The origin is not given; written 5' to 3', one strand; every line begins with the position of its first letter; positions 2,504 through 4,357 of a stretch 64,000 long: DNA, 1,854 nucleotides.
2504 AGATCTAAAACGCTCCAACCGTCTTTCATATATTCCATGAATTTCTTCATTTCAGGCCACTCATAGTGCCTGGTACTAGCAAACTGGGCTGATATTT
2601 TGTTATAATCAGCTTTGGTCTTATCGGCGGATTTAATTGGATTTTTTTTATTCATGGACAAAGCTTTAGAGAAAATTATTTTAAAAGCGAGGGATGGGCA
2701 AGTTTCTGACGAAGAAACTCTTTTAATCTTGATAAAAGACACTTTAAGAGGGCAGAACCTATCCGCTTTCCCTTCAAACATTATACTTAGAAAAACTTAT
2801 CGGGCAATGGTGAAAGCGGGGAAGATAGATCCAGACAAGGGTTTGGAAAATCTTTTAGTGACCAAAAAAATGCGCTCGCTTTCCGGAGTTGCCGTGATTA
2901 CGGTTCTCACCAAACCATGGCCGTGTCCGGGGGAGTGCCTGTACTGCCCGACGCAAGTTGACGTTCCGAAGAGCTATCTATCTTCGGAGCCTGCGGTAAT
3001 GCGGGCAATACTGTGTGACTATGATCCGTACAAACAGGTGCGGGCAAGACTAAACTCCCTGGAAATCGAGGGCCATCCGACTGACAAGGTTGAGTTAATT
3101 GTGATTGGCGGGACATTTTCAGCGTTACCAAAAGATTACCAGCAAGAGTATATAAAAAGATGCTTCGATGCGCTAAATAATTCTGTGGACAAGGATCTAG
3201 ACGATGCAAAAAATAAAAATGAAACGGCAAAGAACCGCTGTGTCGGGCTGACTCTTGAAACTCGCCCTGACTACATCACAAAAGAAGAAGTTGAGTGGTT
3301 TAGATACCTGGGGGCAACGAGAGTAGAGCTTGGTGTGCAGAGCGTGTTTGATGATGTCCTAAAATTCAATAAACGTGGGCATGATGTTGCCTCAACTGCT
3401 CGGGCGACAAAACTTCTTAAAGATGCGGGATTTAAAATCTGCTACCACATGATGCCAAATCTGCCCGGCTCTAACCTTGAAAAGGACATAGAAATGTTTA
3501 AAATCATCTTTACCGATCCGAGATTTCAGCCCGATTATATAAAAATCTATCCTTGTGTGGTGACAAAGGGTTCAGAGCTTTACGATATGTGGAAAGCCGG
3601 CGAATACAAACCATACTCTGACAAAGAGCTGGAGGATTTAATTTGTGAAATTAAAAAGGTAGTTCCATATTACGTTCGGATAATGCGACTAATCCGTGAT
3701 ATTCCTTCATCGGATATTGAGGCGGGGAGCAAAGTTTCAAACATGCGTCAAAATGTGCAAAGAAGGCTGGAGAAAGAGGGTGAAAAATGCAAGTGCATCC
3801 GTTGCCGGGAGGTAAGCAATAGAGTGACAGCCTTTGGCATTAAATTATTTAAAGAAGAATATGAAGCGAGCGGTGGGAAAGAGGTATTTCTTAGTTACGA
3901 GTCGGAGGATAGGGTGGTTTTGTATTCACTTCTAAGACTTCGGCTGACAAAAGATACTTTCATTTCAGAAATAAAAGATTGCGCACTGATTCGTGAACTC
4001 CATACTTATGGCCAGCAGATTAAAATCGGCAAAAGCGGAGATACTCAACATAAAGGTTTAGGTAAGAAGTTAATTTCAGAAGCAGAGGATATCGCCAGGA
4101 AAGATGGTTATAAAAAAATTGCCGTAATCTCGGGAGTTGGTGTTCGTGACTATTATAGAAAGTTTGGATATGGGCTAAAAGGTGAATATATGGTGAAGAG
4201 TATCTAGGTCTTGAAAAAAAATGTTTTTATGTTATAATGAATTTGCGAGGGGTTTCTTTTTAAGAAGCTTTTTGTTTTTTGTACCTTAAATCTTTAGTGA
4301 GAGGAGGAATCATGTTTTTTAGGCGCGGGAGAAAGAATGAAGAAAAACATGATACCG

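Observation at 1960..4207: Eukaryote/archaea-type mcm5U34 wobble-modification pair (Elp3 + Trm9-like) as head-to-head genes with overlapping start codons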

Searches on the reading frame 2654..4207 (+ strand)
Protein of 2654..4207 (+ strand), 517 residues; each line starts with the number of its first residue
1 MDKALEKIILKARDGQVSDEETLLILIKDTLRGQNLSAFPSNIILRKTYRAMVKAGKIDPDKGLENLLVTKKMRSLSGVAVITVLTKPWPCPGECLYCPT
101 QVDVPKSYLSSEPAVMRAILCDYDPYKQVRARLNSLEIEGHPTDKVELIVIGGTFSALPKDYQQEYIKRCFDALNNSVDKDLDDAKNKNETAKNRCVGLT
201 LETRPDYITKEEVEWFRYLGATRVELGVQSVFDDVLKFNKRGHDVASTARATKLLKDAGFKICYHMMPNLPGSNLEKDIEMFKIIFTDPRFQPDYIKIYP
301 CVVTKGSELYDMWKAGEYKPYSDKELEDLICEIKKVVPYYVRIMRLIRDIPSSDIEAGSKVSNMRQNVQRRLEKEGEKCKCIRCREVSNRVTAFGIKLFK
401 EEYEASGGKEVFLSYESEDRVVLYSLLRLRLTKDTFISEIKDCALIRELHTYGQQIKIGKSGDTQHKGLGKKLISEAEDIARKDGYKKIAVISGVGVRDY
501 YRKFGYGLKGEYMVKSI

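Call 3: search_protein_families(library=pfam, proteins=[window:2654-4207:+], max_evalue=0.01)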
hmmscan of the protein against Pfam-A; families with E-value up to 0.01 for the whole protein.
window:2654-4207:+ (517 aa): 5 families
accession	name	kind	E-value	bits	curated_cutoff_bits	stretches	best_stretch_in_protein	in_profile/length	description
PF16199.10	Radical_SAM_C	-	6.6e-23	81.1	31.9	1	293-373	1-84/85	Radical_SAM C-terminal domain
PF04055.27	Radical_SAM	-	5.1e-15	56.5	29.5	1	91-280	7-161/166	Radical SAM superfamily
PF00583.31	Acetyltransf_1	-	4.8e-05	24.1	20.7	1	463-506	70-116/116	Acetyltransferase (GNAT) family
PF13673.13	Acetyltransf_10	-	0.0004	20.8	23.6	1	463-507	62-108/128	Acetyltransferase (GNAT) domain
PF13508.13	Acetyltransf_7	-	0.00082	20.1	27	1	463-506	39-82/84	Acetyltransferase (GNAT) domain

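Call 4: search_protein_families(library=ncbifam, proteins=[window:2654-4207:+], max_evalue=0.01)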
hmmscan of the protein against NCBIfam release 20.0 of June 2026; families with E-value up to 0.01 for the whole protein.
window:2654-4207:+ (517 aa): 17 families
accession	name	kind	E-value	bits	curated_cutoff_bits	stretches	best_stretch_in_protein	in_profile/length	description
TIGR01211.1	ELP3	subfamily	2.6e-185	616.9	350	1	11-516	5-521/522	tRNA uridine(34) 5-carboxymethylaminomethyl modification radical SAM/GNAT enzyme Elp3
TIGR01212.1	TIGR01212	equivalog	7.3e-28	97.5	180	1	192-376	105-293/302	tRNA modification radical SAM protein MnmL/YtqA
TIGR00539.1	hemN_rel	equivalog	2.9e-12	46.4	205.4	1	143-312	49-200/361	radical SAM family heme chaperone HemW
TIGR03994.1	rSAM_HemZ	equivalog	3.8e-10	39.4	321.4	1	91-331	94-304/401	coproporphyrinogen dehydrogenase HemZ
NF005133.0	PRK06582.1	equivalog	1.2e-09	37.7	597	1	196-319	97-217/390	coproporphyrinogen III oxidase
TIGR04013.1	B12_SAM_MJ_1487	hypoth_equivalog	1.2e-09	37.5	251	1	202-281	246-326/382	TIGR04013 family B12-binding domain/radical SAM domain-containing protein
NF006067.1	PRK08208.1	equivalog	6.2e-09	35.3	380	1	187-313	115-242/427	STM4012 family radical SAM protein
NF004567.0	PRK05904.1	equivalog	2.8e-08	33.4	355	1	182-307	75-198/353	coproporphyrinogen III oxidase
NF006060.0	PRK08207.1-3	equivalog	1.4e-07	30.7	653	1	203-330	248-374/477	coproporphyrinogen III oxidase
TIGR01210.1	TIGR01210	equivalog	8.2e-07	28.5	212.15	1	197-320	104-229/313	archaeosine biosynthesis radical SAM protein RaSEA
NF006062.0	PRK08207.1-5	equivalog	8.9e-05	21.5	1007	1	199-312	242-354/476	coproporphyrinogen III oxidase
TIGR04107.1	rSAM_HutW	equivalog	0.0014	17.5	400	1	199-319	130-248/419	heme anaerobic degradation radical SAM methyltransferase ChuW/HutW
TIGR00538.1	hemN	equivalog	0.0019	17.1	324.95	1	197-281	138-223/454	oxygen-independent coproporphyrinogen III oxidase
NF006064.0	PRK08207.2-2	equivalog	0.0022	17.1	504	1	199-341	238-380/465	coproporphyrinogen III oxidase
NF006385.0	PRK08629.1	equivalog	0.0033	16.3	355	1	200-305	136-240/439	coproporphyrinogen III oxidase family protein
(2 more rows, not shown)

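Call 6: search_solved_structures(query=window:2654-4207:+, max_evalue=0.001, show_alignments=1)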
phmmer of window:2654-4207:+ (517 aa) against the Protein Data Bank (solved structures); distinct sequences matched with E-value up to 0.001: 10.
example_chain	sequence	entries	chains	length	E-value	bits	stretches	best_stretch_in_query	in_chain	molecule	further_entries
6ia8_A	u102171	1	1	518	5.6e-144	483.5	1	62-516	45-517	Histone acetyltransferase, ELP3 family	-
6iad_A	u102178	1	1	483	6.2e-144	483.4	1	66-516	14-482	Histone acetyltransferase, ELP3 family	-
6iaz_A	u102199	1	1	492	6.3e-144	483.4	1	62-516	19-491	Histone acetyltransferase, ELP3 family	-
5l7j_A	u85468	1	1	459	2.8e-135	454.9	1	71-516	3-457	ELP3 family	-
6ia6_A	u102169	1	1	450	4.2e-126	424.6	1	70-516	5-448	ELP3 family, ELP3 family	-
5l7l_A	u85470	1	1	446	1.4e-125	422.9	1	71-516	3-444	ELP3 family, ELP3 family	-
8ptx_C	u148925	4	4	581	1.7e-116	392.9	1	67-516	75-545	Elongator complex protein 3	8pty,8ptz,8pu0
8avg_C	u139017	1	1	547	1.2e-115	390.1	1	68-516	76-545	Elongator complex protein 3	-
6qk7_C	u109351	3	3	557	6.6e-111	374.5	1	67-516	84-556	Elongator complex protein 3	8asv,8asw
9p2u_A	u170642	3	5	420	5.4e-05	25.1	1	199-277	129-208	Radical S-adenosylmethionine methyltransferase NocN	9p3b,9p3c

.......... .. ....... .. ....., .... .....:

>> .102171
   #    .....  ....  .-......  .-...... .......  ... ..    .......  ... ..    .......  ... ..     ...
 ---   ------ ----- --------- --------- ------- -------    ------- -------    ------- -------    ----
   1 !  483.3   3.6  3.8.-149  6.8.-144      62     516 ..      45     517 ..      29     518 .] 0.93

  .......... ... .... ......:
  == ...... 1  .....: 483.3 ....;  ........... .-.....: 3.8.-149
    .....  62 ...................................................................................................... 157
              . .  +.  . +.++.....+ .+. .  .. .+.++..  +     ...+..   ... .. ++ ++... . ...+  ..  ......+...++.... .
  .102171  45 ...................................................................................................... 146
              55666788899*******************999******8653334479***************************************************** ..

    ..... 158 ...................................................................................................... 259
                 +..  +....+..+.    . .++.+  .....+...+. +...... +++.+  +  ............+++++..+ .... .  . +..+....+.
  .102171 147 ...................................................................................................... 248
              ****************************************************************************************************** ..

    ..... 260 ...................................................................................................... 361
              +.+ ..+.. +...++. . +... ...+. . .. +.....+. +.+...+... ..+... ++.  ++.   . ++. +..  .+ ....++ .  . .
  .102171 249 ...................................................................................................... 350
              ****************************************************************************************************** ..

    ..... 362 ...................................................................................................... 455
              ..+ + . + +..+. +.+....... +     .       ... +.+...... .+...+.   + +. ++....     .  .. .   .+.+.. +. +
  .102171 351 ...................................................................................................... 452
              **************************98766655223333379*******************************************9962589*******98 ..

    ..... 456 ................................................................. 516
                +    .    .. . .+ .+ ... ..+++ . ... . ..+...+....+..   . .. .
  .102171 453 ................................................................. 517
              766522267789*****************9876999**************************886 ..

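Call 13: find_related_loci(query=window:2654-4207:+, collection=genome_contigs, flank=6000)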
Query window:2654-4207:+ (517 aa) in genome_contigs; peptide patterns used: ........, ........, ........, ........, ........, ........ (x = any residue, [..] = any of these).
135 stretches matched a pattern; 56 encode a relative of the query (tblastn E <= 1e-3); 56 distinct loci.
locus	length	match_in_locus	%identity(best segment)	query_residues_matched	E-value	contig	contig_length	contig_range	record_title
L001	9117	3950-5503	77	1-517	0e+0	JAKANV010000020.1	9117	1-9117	MAG: bacterium isolate WY5.bin98 NODE_13723_length_9117_cov_1.089989, whole genome shotgun sequence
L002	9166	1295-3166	60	1-517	0e+0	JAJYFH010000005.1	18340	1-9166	MAG: bacterium isolate DBS1-2.bin101 NODE_3004_length_18340_cov_2.087355, whole genome shotgun sequence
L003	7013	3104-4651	69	1-517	0e+0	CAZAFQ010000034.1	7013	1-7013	MAG TPA_asm: uncultured Candidatus Saccharibacteria bacterium isolate binchicken_co173_346 genome assembly, contig: NODE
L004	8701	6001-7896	59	1-515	0e+0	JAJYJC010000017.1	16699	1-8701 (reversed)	MAG: bacterium isolate DBS2-1.bin143 NODE_6219_length_16699_cov_4.310524, whole genome shotgun sequence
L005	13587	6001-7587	57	1-515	0e+0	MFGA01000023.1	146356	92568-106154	MAG: Candidatus Falkowbacteria bacterium RIFOXYA2_FULL_38_12 rifoxya2_full_scaffold_86, whole genome shotgun sequence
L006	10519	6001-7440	60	37-517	0e+0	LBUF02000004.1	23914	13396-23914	MAG: Parcubacteria group bacterium GW2011_GWA2_38_13b GWA2_OD1-rel_38_13_curated_12, whole genome shotgun sequence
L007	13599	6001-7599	54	36-517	0e+0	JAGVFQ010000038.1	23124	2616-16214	MAG: Patescibacteria group bacterium isolate DeMMO2_29 c_000000063637, whole genome shotgun sequence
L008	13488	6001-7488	55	27-515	0e+0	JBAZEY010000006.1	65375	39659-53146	MAG: Patescibacteria group bacterium isolate SO_2017_LW3_137 NODE_877_length_65375_cov_6.315458_LW162_2017, whole genome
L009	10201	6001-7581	55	1-517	0e+0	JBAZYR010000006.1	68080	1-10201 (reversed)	MAG: Candidatus Staskawiczbacteria bacterium isolate SO_2017_GW1_85 NODE_2324_length_68080_cov_1.472665_OW334_2017, whol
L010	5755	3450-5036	55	11-517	0e+0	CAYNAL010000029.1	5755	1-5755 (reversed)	MAG TPA_asm: uncultured Candidatus Saccharibacteria bacterium isolate binchicken_co18_514 genome assembly, contig: k141_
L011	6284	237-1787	54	41-517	0e+0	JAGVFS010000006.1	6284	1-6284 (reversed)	MAG: Patescibacteria group bacterium isolate DeMMO2_41 c_000000083581, whole genome shotgun sequence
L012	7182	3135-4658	56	8-517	6e-180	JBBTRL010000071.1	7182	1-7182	MAG: Patescibacteria group bacterium isolate H52-bin103_1 H52_bin103_1_000000000071, whole genome shotgun sequence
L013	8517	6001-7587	54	11-517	7e-178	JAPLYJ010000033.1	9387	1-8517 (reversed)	MAG: Candidatus Parcubacteria bacterium isolate LacPavin_0419_WC90_MAG_32_30 LacPavin_0419_WC90_scaffold_184107, whole g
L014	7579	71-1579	54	38-517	6e-176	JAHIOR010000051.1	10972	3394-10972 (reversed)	MAG: Patescibacteria group bacterium isolate KR13_S3.mb.140 KR13_S3.mb.140_k141_344367, whole genome shotgun sequence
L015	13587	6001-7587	52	3-517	9e-175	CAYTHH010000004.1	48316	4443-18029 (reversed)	MAG TPA_asm: uncultured Candidatus Saccharibacteria bacterium isolate SRP178699_co1_602 genome assembly, contig: NODE_63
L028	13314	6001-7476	49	33-517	5e-161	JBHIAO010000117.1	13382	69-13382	MAG: Anaerolineae bacterium isolate K_2_bin.73 NODE_2398_length_13382_cov_12.723344, whole genome shotgun sequence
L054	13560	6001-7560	71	1-515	0e+0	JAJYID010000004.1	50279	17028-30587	MAG: bacterium isolate DBS2-1.bin108 NODE_1106_length_50279_cov_7.109567, whole genome shotgun sequence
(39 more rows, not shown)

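Call 48: search_protein_families(library=pfam, proteins=[L054:5226-6008:+, L054:4798-5109:-, L054:7665-8006:+, L054:8245-8586:+], max_evalue=0.01)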
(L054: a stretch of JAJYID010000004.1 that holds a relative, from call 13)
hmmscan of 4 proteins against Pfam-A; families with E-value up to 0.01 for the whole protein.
L054:5226-6008:+ (260 aa): 1 family
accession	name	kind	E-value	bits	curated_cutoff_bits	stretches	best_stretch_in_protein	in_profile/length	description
PF00733.27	Asn_synthase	-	2.4e-35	123.3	21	2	26-149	18-138/354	Asparagine synthase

L054:4798-5109:- (103 aa): 0 families

L054:7665-8006:+ (113 aa): 0 families

L054:8245-8586:+ (113 aa): 0 families

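Call 55: find_related_loci(query=A2, collection=metagenome_contigs, flank=5000)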
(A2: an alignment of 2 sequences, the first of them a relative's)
Query A2 (260 aa) in metagenome_contigs; peptide patterns used: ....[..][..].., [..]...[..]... (x = any residue, [..] = any of these).
345 stretches matched a pattern; 45 encode a relative of the query (tblastn E <= 1e-3); 45 distinct loci.
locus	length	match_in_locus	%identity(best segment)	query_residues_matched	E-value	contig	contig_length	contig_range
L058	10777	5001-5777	68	2-260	8e-115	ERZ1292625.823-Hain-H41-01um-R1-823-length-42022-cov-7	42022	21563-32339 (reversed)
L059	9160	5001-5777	68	2-260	8e-115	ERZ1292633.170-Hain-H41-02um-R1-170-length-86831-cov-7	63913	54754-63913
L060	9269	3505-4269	32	2-256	3e-43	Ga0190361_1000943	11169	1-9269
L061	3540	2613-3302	35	27-254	2e-41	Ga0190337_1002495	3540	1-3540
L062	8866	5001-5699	33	27-258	6e-40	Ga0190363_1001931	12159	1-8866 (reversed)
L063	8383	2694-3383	32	27-254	2e-39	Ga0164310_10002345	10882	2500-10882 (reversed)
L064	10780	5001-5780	33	1-258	5e-40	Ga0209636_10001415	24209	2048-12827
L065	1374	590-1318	32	2-249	2e-38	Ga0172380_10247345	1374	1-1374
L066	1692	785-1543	28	1-252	2e-36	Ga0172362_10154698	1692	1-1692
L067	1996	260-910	31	26-254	1e-35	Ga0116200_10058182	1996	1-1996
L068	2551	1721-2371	31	26-254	3e-35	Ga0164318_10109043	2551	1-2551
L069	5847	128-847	33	1-248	9e-35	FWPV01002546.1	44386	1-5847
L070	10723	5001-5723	32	18-254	9e-34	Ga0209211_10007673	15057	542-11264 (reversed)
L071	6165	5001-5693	29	26-254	4e-32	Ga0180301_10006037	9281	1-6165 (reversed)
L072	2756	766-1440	30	32-254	6e-31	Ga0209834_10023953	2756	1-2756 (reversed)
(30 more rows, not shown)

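Call 63: search_protein_families(library=ncbifam, proteins=[L054:5226-6008:+, L028:4446-5237:-, L058:5001-5780:+], max_evalue=0.001)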
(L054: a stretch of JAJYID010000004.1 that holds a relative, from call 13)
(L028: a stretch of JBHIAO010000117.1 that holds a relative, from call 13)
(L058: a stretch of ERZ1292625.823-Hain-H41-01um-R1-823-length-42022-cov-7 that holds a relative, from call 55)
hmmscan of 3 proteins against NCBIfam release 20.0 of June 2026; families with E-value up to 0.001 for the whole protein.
L054:5226-6008:+ (260 aa): 6 families
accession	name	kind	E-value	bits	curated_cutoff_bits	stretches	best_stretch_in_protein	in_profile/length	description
TIGR01536.1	asn_synth_AEB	equivalog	2.2e-35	122.6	267.1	2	26-155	253-380/517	asparagine synthase (glutamine-hydrolyzing)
NF006949.0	PRK09431.1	equivalog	2.3e-29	102.4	499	1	28-248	230-462/554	asparagine synthase B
TIGR03104.1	trio_amidotrans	equivalog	7.7e-16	57.4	570.1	1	21-154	256-388/589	N-acetylglutaminylglutamine amidotransferase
TIGR03108.1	eps_aminotran_1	hypoth_equivalog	8.1e-09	34.7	816.9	1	27-156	260-384/628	XrtA/PEP-CTERM system amidotransferase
NF033561.1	macrolact_Ik_Al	subfamily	9.9e-05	21.1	300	0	158-220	413-474/561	albusnodin/ikarugamycin family macrolactam cyclase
TIGR00268.2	TIGR00268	equivalog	0.00047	19.5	150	1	26-53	14-42/259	ATP-dependent sacrificial sulfur transferase LarE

L028:4446-5237:- (263 aa): 6 families
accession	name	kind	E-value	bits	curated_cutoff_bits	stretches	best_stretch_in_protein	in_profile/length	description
TIGR01536.1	asn_synth_AEB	equivalog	7.6e-26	91.2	267.1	2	5-162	227-380/517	asparagine synthase (glutamine-hydrolyzing)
NF006949.0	PRK09431.1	equivalog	2.2e-20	72.7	499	1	16-261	213-467/554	asparagine synthase B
TIGR03104.1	trio_amidotrans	equivalog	1.8e-09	36.4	570.1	1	187-243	464-518/589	N-acetylglutaminylglutamine amidotransferase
TIGR03108.1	eps_aminotran_1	hypoth_equivalog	3e-06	26.2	816.9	1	120-162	342-383/628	XrtA/PEP-CTERM system amidotransferase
NF033561.1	macrolact_Ik_Al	subfamily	8.5e-05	21.3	300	1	175-244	423-490/561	albusnodin/ikarugamycin family macrolactam cyclase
NF033535.1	lass_lactam_cya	exception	0.00011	20.9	525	0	184-245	536-596/668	lasso peptide isopeptide bond-forming cyclase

L058:5001-5780:+ (260 aa): 4 families
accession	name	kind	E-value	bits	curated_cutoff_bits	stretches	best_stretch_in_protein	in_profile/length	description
TIGR01536.1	asn_synth_AEB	equivalog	6.2e-38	131.1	267.1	2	22-151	250-377/517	asparagine synthase (glutamine-hydrolyzing)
NF006949.0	PRK09431.1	equivalog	7.9e-28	97.3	499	1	23-247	226-462/554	asparagine synthase B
TIGR03104.1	trio_amidotrans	equivalog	8.7e-16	57.3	570.1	1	19-155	255-389/589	N-acetylglutaminylglutamine amidotransferase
TIGR03108.1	eps_aminotran_1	hypoth_equivalog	3.5e-14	52.4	816.9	1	22-150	256-379/628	XrtA/PEP-CTERM system amidotransferase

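Call 64: search_solved_structures(query=A2, max_evalue=0.001)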
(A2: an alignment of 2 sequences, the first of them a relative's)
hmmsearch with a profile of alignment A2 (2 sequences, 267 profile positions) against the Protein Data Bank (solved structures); distinct sequences matched with E-value up to 0.001: 6.
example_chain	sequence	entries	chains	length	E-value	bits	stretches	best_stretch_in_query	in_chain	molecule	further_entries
1ct9_A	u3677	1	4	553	1.7e-17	66.7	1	34-252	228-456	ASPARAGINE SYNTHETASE B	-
8sue_A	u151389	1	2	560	2.4e-14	56.4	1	29-262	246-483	Asparagine synthetase [glutamine-hydrolyzing]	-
6gq3_A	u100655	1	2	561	2.4e-14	56.4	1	29-262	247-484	Asparagine synthetase [glutamine-hydrolyzing]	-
9b6c_A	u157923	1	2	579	2.6e-14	56.3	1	29-262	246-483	Asparagine synthetase [glutamine-hydrolyzing]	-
1q15_A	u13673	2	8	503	3.5e-10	42.8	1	36-253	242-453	CarA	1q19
1jgt_A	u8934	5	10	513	6.1e-05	25.6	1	28-258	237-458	BETA-LACTAM SYNTHETASE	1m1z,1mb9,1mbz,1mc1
